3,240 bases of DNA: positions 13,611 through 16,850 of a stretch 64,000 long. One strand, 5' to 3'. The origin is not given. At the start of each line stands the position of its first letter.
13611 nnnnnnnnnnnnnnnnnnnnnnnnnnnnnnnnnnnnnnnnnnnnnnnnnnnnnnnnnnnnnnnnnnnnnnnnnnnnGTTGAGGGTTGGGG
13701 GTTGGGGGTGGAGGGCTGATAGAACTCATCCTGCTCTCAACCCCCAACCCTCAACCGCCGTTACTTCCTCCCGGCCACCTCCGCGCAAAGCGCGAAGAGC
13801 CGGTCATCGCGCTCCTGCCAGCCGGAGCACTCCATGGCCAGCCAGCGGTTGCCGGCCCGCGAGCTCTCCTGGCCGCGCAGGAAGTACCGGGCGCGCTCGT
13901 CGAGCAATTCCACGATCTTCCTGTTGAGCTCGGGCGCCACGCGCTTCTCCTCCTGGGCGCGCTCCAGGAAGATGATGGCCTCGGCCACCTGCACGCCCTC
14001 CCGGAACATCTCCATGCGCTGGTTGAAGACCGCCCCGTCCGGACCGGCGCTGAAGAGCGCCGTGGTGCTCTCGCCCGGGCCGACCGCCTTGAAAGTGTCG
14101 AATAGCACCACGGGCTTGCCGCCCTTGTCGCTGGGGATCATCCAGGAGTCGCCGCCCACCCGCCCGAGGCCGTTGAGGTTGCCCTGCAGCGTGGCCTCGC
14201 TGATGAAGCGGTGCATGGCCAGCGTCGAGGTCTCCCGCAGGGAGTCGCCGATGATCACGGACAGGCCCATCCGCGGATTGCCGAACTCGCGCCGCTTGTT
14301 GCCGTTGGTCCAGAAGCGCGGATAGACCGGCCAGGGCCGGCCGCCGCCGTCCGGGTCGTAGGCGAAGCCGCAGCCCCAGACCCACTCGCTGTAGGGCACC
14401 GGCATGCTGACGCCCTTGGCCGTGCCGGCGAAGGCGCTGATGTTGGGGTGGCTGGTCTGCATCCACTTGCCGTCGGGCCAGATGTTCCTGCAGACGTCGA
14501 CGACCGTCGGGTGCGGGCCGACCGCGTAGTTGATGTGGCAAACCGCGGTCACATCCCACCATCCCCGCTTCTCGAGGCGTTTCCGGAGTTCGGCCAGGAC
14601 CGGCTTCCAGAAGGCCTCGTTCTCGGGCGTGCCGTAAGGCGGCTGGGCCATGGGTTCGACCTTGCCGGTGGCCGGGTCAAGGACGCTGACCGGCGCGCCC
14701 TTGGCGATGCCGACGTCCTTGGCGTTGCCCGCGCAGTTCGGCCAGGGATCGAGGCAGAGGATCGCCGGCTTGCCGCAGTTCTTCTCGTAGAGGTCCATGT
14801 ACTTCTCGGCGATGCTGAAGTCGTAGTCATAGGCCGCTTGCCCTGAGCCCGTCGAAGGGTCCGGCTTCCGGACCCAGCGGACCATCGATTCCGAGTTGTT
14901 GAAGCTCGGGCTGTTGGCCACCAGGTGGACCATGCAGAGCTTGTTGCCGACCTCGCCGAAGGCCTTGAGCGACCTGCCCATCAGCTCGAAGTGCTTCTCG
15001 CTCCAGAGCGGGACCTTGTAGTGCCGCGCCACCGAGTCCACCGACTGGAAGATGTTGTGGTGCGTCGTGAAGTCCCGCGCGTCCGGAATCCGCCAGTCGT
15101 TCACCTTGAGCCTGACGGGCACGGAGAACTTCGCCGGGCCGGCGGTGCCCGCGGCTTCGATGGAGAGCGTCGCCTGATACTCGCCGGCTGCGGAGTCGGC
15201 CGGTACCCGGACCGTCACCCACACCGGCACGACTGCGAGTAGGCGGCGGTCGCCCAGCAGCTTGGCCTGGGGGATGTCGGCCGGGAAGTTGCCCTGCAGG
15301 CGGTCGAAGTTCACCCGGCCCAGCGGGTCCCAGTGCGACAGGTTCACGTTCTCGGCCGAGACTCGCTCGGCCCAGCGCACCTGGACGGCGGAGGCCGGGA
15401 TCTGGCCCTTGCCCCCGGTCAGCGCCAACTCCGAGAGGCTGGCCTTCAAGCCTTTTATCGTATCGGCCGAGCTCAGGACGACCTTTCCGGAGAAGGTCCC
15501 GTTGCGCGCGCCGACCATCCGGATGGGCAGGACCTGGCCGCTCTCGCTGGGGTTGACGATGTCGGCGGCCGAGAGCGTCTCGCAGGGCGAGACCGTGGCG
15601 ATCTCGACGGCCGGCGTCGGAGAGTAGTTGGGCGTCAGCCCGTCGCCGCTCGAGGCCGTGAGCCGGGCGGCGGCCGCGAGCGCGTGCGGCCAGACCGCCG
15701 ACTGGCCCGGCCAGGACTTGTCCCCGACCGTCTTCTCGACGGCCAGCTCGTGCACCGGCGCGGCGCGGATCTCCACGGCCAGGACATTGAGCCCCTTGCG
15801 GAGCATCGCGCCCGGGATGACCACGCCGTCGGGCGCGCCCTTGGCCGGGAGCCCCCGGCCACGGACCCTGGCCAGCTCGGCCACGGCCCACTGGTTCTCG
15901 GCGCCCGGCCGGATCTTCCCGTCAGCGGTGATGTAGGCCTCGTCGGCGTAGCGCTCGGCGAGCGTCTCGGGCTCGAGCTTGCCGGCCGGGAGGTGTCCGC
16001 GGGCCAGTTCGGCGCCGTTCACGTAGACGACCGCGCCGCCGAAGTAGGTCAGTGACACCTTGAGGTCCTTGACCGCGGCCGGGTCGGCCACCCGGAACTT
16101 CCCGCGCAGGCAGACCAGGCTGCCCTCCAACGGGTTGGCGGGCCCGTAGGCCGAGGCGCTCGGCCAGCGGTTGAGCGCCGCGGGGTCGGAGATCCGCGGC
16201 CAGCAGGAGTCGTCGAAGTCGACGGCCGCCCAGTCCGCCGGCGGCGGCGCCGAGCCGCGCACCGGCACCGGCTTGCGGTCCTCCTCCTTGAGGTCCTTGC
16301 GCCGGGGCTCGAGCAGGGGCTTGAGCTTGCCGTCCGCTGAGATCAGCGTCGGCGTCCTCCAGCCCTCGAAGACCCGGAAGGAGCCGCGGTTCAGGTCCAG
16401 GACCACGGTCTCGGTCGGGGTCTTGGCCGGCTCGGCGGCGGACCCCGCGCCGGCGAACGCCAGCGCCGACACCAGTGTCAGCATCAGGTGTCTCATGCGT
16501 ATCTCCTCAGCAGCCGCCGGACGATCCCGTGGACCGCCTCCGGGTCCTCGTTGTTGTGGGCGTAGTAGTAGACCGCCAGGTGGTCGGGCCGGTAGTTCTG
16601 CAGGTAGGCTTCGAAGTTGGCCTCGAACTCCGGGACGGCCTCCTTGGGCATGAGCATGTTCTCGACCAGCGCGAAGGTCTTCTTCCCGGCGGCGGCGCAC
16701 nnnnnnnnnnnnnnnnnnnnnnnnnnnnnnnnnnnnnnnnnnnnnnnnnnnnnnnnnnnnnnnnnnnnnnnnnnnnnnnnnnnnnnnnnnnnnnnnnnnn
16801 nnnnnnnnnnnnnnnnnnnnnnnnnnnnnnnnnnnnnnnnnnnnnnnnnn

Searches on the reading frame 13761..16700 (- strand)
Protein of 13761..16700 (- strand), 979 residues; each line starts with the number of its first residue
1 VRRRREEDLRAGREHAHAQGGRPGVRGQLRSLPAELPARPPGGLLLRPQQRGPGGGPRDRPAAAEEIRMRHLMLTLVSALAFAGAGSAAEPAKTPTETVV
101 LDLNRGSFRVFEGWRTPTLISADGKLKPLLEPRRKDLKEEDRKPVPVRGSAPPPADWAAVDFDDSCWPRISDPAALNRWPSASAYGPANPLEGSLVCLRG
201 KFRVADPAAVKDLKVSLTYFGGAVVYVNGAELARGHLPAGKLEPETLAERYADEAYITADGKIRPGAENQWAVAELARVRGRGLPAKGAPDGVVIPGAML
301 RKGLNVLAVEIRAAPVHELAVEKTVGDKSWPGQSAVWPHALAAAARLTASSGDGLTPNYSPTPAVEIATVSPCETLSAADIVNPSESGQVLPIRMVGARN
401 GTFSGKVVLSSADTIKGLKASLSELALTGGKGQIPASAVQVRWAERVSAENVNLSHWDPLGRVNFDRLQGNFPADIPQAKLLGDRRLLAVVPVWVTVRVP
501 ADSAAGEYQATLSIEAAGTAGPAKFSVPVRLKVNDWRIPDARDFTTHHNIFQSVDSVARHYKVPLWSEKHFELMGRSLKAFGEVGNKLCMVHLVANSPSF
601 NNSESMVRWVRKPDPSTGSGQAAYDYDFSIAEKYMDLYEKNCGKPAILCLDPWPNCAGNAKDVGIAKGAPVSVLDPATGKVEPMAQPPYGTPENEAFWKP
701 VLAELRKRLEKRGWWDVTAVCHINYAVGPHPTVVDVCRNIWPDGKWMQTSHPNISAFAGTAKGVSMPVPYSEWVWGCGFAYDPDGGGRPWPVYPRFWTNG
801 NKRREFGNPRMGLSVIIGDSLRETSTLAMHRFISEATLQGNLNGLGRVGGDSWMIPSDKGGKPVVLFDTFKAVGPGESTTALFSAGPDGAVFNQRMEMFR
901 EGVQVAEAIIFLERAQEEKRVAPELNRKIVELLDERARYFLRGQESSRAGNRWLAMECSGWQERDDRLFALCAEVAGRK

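Call 79: search_protein_families(library=pfam, proteins=[window:13761-16700:-], max_evalue=0.00001)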
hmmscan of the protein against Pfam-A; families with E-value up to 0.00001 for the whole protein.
window:13761-16700:- (979 aa): 2 families
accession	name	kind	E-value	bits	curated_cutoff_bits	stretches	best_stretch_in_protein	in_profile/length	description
PF13320.12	GH123_cat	-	1.8e-18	67.4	23.1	1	552-720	2-157/324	Glycoside hydrolase 123, catalytic domain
PF22680.2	Glyco_hydro_123_N_2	-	6.5e-09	36.2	27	1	403-515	33-141/142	Glycoside hydrolase 123 N-terminal domain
